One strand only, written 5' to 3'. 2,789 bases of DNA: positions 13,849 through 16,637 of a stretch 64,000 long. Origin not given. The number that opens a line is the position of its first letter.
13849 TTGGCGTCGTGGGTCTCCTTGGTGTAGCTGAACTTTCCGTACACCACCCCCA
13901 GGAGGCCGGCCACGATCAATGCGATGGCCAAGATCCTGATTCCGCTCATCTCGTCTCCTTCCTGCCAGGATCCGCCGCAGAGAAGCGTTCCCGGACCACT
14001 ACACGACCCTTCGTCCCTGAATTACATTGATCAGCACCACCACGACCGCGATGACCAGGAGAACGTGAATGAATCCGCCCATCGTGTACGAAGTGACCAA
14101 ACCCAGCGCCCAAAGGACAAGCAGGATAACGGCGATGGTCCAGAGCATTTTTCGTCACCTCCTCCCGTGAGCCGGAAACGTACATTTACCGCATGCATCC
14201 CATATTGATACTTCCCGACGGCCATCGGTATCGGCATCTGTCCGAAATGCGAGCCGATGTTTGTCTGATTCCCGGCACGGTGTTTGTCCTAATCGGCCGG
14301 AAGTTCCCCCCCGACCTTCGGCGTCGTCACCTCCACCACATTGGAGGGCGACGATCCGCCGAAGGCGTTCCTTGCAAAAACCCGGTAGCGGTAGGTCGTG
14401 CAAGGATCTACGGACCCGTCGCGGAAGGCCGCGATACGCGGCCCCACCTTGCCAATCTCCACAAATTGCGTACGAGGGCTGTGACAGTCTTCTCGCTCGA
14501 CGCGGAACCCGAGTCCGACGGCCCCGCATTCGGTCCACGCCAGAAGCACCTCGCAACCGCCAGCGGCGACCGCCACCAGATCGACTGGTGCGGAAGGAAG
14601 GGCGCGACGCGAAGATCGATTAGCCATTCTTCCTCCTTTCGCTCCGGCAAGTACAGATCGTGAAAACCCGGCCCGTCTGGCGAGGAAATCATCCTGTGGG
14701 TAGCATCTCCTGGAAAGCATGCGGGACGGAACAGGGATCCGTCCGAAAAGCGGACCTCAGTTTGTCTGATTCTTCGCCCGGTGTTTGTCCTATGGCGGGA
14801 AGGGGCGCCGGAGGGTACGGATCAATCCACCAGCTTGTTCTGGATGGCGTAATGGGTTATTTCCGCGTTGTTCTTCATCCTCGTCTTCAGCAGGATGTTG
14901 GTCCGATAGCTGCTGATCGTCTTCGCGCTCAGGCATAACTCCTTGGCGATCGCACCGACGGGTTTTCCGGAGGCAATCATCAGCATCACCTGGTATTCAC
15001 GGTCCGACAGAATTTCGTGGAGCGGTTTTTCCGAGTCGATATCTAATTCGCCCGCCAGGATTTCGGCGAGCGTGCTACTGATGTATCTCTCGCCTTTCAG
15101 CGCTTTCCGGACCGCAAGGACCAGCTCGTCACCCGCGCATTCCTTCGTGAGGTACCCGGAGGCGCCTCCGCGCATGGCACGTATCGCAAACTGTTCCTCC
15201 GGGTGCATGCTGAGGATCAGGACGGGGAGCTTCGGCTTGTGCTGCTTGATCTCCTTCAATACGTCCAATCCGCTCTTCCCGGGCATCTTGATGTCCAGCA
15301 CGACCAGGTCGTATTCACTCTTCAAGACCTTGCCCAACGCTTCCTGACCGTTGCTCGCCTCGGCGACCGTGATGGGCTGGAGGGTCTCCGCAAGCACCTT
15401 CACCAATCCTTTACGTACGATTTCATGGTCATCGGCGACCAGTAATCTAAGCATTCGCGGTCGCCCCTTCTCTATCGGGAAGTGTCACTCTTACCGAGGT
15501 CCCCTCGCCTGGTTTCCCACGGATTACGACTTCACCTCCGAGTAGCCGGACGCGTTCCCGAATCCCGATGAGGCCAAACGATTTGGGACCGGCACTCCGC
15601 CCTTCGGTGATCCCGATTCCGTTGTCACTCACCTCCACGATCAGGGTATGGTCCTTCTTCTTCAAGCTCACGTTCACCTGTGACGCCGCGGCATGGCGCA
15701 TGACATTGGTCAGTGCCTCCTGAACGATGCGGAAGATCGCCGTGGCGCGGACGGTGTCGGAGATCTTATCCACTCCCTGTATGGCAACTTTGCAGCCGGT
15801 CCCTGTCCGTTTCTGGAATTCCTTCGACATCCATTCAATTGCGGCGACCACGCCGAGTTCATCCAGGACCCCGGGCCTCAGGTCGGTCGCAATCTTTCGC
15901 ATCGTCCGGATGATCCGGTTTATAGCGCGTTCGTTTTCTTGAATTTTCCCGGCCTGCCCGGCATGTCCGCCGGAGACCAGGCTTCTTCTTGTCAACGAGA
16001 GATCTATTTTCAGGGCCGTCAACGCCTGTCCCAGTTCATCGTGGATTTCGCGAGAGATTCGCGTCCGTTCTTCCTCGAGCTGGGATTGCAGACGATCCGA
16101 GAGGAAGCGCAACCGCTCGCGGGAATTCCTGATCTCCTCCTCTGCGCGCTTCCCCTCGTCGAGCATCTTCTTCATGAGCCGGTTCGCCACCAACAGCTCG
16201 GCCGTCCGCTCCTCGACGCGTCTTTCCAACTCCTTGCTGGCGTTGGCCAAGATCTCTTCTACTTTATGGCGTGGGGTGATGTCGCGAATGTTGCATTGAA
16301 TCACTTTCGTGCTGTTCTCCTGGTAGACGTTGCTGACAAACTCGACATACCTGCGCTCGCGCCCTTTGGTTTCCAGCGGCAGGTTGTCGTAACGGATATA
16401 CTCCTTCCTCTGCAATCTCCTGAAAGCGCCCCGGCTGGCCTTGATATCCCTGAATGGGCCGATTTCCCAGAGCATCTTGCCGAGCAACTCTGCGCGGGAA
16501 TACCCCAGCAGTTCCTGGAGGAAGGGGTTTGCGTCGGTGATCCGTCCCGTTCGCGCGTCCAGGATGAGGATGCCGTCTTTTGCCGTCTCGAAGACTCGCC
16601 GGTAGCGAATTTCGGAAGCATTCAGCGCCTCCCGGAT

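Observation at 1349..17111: Six copies of a conserved ~75-170 bp upstream element define a putative stress/envelope regulon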

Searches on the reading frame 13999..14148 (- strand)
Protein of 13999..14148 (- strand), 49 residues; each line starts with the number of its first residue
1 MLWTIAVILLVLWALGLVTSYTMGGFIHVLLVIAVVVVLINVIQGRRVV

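Call 12: search_protein_families(library=pfam, proteins=[window:13999-14148:-], max_evalue=0.01)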
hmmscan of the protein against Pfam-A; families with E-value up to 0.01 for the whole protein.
window:13999-14148:- (49 aa): 1 family
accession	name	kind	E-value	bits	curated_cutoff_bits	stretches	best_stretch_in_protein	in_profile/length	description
PF18919.5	DUF5670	-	7.7e-17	61.5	23.5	1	1-44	1-43/43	Family of unknown function (DUF5670)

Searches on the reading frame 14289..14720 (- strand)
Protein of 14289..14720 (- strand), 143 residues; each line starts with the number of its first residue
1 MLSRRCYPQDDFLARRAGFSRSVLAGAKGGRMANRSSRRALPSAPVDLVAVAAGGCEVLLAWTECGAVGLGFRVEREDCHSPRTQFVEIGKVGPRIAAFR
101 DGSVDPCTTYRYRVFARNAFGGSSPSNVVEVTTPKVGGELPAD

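Call 12: search_protein_families(library=pfam, proteins=[window:14289-14720:-], max_evalue=0.01)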
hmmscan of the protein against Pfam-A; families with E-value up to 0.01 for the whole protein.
window:14289-14720:- (143 aa): 1 family
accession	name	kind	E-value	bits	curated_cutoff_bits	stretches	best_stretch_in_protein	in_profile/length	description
PF00041.27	fn3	-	0.0088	16.7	25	0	43-131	1-83/84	Fibronectin type III domain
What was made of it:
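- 14289..14627 (-): Target of copy E: an fn3-like 112-aa protein. Weak Pfam fn3 hit (call 12).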

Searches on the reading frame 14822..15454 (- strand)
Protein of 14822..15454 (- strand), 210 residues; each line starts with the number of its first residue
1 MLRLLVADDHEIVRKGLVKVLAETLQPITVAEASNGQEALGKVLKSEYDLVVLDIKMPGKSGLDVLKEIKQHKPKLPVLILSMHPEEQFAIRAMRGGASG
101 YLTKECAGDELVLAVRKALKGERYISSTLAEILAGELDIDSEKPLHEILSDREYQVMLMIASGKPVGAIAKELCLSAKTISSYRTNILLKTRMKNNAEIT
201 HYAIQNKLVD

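Call 12: search_protein_families(library=pfam, proteins=[window:14822-15454:-], max_evalue=0.01)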
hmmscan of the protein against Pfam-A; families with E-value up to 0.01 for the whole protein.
window:14822-15454:- (210 aa): 2 families
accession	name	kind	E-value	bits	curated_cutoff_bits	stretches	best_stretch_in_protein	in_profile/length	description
PF00072.30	Response_reg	-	5.1e-30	104.3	30.2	1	5-115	2-110/111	Response regulator receiver domain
PF00196.25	GerE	-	3.5e-15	55.8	23.5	1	148-203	2-57/57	Bacterial regulatory proteins, luxR family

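Call 18: find_encoding_contigs(protein=window:14822-15454:-, flank=10000, max_places=6)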
Protein window:14822-15454:- (210 aa): 4 contigs read that carry it; 4 places shown.
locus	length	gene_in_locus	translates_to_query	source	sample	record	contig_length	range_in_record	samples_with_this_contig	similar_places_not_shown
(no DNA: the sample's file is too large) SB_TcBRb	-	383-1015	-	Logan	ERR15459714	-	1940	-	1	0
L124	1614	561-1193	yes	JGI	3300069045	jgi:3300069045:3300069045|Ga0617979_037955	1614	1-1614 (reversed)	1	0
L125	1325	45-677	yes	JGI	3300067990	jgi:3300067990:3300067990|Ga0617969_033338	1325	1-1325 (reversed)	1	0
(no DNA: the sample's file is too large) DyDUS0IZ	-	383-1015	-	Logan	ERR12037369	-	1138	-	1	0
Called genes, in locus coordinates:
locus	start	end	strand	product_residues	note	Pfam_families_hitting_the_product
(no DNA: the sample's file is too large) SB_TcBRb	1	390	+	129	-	?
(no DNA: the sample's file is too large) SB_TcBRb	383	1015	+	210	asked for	PF00072:Response_reg, PF00196:GerE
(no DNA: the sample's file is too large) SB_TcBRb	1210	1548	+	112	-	-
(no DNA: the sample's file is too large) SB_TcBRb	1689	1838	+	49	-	PF18919:DUF5670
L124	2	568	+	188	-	?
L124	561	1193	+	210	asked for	PF00072:Response_reg, PF00196:GerE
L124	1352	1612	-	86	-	?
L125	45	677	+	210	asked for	PF00072:Response_reg, PF00196:GerE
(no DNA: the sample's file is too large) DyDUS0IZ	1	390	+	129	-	?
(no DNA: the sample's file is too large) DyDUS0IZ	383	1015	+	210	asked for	PF00072:Response_reg, PF00196:GerE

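Call 31: search_protein_families(library=ncbifam, proteins=[window:14822-15454:-], max_evalue=0.001)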
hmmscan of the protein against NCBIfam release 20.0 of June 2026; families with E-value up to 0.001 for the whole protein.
window:14822-15454:- (210 aa): 104 families (the best 25 are shown)
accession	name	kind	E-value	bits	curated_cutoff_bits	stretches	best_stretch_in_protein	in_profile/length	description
NF007018.1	PRK09483.1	equivalog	7.5e-50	169.6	280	1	1-210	1-210/217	UvrY/SirA/GacA family response regulator transcription factor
NF052445.1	RespRegMctR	equivalog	1.1e-40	139.3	300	1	2-208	2-204/205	two-component system response regulator MctR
NF011896.0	PRK15369.1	equivalog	6.9e-38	130.4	242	1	2-206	4-207/211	two component system response regulator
NF007935.0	PRK10651.1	equivalog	1.6e-34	119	250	1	3-207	8-214/216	two-component system response regulator NarL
NF047785.1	respo_reg_MadR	equivalog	1.2e-30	106.5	300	1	3-208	2-208/209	MadR family response regulator transcription factor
NF007685.0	PRK10360.1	equivalog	9.7e-30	103.8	258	1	1-202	1-191/196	response regulator transcription factor UhpA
NF007403.0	PRK09935.1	equivalog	3.7e-27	95.3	271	1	5-208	7-209/210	fimbria biosynthesis transcriptional regulator FimZ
NF006900.1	PRK09390.1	equivalog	2e-26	92.8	255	1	5-206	8-200/203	response regulator FixJ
NF007708.0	PRK10403.1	equivalog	1.3e-25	90.2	343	1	3-199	8-204/215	nitrate/nitrite response regulator protein NarP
NF007419.0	PRK09958.1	equivalog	4.9e-24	85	251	1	5-208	4-203/204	acid-sensing system DNA-binding response regulator EvgA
TIGR01818.1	ntrC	equivalog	3.8e-21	75.4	558.6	1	5-123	2-118/463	nitrogen regulation protein NR(I)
NF041830.1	RR_TF_ErdR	exception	9.7e-21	74.5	390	1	4-195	4-197/213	response regulator transcription factor ErdR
NF041946.1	LuxO_transreg_Vib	equivalog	1.5e-20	73.5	800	1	28-124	21-117/463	quorum-sensing sigma-54 dependent transcriptional regulator LuxO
NF008469.0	PRK11361.1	equivalog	2.2e-20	72.8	714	1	3-120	6-121/461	acetoacetate metabolism transcriptional regulator AtoC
NF008098.0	PRK10840.1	equivalog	1e-19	70.9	235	1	2-202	4-204/216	response regulator transcription factor RcsB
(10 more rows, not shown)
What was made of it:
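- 14822..15454 (-): NarL/FixJ-type response regulator (receiver + GerE HTH). It is the prime candidate for the protein that binds the three units. Pfam (call 12) and NCBIfam (call 31).
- The regulator is a receiver + GerE protein (calls 12, 31). The regulator's best NCBIfam hit is the UvrY/GacA family, though below that family's cut-off (call 31).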

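Call 50: list_cluster_members(proteins=[window:14822-15454:-, window:8432-11617:+, window:3062-4468:-, window:29198-30562:-, window:48753-49994:-])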
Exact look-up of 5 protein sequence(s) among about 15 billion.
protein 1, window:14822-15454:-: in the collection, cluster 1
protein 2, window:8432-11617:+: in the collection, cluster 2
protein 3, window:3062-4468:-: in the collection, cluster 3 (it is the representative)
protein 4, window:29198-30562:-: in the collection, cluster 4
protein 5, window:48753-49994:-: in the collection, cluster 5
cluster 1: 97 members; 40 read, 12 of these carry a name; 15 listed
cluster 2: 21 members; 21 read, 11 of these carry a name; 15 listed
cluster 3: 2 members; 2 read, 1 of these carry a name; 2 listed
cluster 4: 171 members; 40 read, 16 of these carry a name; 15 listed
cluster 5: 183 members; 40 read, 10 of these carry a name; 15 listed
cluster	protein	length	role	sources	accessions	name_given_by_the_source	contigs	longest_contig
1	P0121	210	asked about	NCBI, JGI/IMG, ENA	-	two-component system invasion response regulator UvrY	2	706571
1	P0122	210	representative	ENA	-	-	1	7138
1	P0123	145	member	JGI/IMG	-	DNA-binding NarL/FixJ family response regulator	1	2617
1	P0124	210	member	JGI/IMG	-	DNA-binding NarL/FixJ family response regulator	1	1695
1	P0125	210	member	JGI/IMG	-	DNA-binding NarL/FixJ family response regulator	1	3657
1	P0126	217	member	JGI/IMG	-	DNA-binding NarL/FixJ family response regulator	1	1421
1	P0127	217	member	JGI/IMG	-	DNA-binding NarL/FixJ family response regulator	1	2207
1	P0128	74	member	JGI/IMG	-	DNA-binding NarL/FixJ family response regulator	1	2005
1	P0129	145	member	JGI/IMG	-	DNA-binding NarL/FixJ family response regulator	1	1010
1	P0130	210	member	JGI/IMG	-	two-component system, NarL family, invasion response regulator UvrY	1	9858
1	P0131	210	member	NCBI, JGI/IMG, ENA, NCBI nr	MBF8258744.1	MAG: DNA-binding response regulator [Actinobacteria bacterium] | DNA-binding response regulator [Actinomycetota bacterium]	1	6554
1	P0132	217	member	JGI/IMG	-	two-component system invasion response regulator UvrY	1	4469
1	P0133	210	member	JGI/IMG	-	two-component system invasion response regulator UvrY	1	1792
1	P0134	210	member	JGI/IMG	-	-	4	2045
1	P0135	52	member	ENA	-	-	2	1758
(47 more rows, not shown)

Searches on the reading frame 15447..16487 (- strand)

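Call 12: search_protein_families(library=pfam, proteins=[window:15447-16487:-], max_evalue=0.01)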
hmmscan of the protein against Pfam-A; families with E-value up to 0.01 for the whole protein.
window:15447-16487:- (346 aa): 3 families
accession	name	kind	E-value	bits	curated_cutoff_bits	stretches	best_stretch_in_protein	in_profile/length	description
PF02518.31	HATPase_c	-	6.7e-16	59.2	26.4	1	249-339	4-110/111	Histidine kinase-, DNA gyrase B-, and HSP90-like ATPase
PF07730.19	HisKA_3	-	2.5e-13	50.8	24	1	140-208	1-68/68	Histidine kinase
PF13581.12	HATPase_c_2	-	7.9e-05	23.1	27.4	1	254-297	35-82/127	Histidine kinase-like ATPase domain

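Call 31: search_protein_families(library=ncbifam, proteins=[window:15447-16487:-], max_evalue=0.001)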
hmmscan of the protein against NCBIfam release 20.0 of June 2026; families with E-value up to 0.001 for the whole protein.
window:15447-16487:- (346 aa): 18 families
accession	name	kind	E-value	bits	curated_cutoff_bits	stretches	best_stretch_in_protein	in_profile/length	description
NF052443.1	SensHisKinMctS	equivalog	4.2e-46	157.2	700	1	119-339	229-449/457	two-component system sensor histidine kinase MctS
NF008649.0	PRK11644.1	equivalog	8.3e-39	133.7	408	1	117-339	280-497/499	signal transduction histidine-protein kinase/phosphatase UhpB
NF008184.0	PRK10935.1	equivalog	2.3e-33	115.7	553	1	135-341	358-562/565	nitrate/nitrite two-component system sensor histidine kinase NarQ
NF007896.0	PRK10600.1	equivalog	1.5e-30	106.4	578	1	136-336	386-583/598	nitrate/nitrite two-component system sensor histidine kinase NarX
NF052531.1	Strep_LiaS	equivalog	1.2e-25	90.5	450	1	53-337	65-326/328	envelope stress sensor histidine kinase LiaS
NF047322.1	HK_morpho_MacS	equivalog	3.9e-20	72.4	300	1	137-337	179-367/367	MacS family sensor histidine kinase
NF047786.1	his_kin_MadS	equivalog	1.4e-13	50.7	500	1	89-337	184-434/434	MadS family sensor histidine kinase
NF041831.1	NO_HK_NahK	exception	2.2e-12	45.8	1500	1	1-297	361-653/854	hybrid sensor histidine kinase/response regulator NahK/ErcS'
NF040691.1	MtrAB_MtrB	equivalog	2.5e-07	30.1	450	1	221-342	359-496/507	MtrAB system histidine kinase MtrB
NF041832.1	near_NosP_CTERM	subfamily_domain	1.2e-06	27.9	400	1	178-297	45-167/370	NahK/ErcS family hybrid sensor histidine kinase/response regulator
NF047874.1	MASE3_PAS_HK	subfamily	1.8e-06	27.1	560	0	253-295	522-565/655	MASE3 domain-containing sensor histidine kinase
NF041735.1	hist_kin_RppB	equivalog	2.7e-05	23.1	400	1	246-295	329-379/438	two-component system sensor histidine kinase RppB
NF008298.1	PRK11086.1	subfamily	2.7e-05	22.8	520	1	250-338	427-525/529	DcuS/MalK family sensor histidine kinase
TIGR01925.2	spIIAB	equivalog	0.00012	22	135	1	251-303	38-94/137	anti-sigma F factor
NF041045.1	RsbA_anti_sig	subfamily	0.00015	21.1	210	1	251-335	215-301/303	anti-sigma factor RsbA family regulatory protein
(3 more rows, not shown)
